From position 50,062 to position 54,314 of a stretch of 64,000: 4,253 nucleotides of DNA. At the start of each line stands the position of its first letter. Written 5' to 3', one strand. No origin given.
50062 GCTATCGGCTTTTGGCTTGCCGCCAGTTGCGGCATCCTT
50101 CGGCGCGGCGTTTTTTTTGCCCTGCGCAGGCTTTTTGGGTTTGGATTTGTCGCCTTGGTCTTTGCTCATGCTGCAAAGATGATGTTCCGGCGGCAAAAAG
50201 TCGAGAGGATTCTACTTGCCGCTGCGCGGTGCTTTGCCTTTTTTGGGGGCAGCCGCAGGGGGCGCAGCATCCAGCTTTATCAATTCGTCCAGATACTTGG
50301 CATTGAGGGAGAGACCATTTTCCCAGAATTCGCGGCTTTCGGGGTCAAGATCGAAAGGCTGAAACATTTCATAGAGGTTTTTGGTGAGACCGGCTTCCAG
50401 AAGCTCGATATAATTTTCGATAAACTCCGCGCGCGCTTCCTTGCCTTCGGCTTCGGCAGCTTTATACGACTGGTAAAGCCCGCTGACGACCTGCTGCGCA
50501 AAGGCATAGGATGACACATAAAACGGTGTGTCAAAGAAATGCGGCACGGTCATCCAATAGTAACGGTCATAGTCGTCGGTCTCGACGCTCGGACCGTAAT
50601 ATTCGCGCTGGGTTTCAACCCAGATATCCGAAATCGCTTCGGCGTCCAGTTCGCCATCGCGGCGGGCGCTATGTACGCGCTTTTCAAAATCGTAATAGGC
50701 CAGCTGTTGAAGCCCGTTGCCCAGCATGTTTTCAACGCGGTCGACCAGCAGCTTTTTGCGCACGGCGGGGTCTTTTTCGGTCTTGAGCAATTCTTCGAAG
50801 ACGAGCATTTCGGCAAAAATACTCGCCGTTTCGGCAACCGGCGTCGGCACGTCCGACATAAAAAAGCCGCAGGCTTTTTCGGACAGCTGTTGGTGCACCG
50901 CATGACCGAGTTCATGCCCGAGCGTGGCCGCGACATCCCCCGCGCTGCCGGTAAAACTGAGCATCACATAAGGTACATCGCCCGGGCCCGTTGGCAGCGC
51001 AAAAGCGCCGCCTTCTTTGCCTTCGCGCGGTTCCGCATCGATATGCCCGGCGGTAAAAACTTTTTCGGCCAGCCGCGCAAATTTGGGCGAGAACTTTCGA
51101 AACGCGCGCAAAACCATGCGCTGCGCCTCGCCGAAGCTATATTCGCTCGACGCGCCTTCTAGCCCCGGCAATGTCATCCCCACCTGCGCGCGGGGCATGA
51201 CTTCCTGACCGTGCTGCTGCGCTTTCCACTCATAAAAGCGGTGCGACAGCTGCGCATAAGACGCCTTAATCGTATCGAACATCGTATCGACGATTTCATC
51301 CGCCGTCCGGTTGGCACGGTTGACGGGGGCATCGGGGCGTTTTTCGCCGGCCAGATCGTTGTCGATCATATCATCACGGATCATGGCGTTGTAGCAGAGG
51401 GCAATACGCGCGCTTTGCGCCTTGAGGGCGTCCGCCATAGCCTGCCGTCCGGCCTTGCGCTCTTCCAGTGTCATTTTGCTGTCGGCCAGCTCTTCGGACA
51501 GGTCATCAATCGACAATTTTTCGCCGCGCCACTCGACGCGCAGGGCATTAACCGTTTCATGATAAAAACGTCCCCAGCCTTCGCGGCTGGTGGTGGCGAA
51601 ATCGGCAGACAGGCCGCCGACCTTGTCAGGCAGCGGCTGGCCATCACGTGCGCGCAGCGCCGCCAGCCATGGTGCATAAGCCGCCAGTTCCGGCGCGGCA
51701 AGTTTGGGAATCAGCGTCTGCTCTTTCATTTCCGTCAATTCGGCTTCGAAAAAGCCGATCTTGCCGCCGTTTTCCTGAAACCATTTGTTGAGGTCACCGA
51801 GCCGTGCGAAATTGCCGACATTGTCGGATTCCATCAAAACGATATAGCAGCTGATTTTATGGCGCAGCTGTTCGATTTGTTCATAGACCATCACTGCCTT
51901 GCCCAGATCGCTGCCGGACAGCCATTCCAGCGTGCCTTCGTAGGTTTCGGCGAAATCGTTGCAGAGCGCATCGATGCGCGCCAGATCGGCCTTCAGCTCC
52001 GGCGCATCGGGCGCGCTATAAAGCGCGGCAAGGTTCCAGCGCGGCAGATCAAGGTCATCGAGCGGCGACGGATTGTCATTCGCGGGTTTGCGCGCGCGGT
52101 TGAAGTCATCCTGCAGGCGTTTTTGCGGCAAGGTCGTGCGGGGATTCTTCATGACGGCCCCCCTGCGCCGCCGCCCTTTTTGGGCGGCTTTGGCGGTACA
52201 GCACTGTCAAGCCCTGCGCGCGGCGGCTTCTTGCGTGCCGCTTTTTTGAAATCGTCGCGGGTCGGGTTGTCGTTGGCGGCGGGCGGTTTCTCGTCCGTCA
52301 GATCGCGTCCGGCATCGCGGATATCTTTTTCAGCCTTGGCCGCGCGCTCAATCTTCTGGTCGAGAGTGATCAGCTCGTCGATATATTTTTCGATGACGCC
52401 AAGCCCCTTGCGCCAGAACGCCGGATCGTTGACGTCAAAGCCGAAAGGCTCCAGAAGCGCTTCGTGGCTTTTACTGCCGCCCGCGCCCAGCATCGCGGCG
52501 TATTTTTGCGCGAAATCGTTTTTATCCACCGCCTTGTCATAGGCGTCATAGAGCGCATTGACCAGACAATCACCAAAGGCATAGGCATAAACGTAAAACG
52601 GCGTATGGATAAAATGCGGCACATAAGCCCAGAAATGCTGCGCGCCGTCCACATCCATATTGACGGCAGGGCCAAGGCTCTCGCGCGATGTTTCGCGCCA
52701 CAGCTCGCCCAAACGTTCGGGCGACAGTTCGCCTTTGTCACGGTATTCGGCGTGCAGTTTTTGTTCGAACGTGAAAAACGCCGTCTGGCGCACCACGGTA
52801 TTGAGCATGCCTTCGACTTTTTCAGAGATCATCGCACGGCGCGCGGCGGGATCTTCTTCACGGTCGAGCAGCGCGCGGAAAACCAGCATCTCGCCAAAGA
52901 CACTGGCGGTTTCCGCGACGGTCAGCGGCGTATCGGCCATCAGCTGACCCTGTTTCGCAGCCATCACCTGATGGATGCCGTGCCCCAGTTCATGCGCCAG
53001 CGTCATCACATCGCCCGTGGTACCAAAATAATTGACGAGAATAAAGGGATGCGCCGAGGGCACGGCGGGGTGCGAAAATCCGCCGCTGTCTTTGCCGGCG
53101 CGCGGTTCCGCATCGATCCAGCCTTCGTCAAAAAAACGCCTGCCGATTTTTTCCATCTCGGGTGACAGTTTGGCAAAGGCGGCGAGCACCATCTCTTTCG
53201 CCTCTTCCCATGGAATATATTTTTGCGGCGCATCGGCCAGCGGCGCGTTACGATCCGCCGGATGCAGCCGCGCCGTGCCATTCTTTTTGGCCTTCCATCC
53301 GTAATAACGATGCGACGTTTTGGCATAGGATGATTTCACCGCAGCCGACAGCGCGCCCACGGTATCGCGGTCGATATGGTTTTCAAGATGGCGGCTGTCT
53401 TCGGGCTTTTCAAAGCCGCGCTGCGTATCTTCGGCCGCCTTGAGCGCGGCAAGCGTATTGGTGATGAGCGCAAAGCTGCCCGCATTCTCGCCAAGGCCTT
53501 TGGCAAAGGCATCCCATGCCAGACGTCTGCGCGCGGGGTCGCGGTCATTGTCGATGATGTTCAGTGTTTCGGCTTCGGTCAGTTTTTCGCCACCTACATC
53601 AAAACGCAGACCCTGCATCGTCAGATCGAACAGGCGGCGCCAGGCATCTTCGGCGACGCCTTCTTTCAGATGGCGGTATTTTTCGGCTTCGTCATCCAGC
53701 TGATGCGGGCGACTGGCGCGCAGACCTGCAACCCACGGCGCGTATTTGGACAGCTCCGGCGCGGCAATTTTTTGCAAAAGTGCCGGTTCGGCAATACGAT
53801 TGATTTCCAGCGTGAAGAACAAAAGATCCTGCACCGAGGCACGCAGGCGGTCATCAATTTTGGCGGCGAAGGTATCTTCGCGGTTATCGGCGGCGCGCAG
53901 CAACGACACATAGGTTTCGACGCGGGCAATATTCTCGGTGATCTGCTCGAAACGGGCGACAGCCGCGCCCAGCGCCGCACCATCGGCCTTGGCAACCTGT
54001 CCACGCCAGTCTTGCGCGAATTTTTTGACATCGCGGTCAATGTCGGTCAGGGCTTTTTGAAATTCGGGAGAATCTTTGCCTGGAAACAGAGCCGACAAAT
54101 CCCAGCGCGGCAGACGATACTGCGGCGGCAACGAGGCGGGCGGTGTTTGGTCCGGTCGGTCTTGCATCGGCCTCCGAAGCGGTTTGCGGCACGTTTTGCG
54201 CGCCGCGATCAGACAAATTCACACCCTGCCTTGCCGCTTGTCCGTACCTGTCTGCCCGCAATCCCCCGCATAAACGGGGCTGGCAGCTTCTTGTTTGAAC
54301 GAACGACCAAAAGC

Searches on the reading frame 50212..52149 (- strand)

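Call 71: search_protein_families(library=pfam, proteins=[window:50212-52149:-], max_evalue=0.00001)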
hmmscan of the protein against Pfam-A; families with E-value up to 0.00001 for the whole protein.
window:50212-52149:- (645 aa): 1 family
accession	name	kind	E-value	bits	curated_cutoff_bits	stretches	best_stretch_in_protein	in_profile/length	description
PF01432.26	Peptidase_M3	-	2.1e-33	116.8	27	1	361-613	180-455/457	Peptidase family M3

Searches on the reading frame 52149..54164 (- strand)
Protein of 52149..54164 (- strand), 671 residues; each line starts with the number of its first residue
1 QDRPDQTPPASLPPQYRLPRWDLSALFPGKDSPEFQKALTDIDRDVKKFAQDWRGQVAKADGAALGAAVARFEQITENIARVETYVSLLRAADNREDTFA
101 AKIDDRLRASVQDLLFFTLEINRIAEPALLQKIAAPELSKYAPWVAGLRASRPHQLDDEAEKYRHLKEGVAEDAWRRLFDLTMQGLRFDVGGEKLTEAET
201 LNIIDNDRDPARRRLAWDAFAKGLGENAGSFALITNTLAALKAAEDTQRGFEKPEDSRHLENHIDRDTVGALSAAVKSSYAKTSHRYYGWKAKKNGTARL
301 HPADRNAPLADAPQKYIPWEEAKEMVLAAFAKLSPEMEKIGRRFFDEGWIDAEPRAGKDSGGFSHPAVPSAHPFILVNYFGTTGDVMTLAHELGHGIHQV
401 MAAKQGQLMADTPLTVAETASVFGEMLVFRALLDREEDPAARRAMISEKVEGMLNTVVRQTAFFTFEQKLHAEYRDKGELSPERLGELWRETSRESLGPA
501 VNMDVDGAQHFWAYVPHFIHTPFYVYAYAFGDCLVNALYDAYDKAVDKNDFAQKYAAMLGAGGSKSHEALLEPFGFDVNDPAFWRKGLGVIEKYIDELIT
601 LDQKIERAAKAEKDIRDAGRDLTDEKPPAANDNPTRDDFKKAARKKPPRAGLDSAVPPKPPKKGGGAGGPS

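Call 71: search_protein_families(library=pfam, proteins=[window:52149-54164:-], max_evalue=0.00001)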
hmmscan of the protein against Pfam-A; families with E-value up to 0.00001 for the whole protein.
window:52149-54164:- (671 aa): 2 families
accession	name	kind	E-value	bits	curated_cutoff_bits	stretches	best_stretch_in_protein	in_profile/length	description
PF01432.26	Peptidase_M3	-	2.6e-40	139.6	27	1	207-588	5-455/457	Peptidase family M3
PF08439.15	Peptidase_M3_N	-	9.8e-12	45.4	25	1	120-188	1-70/70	Oligopeptidase F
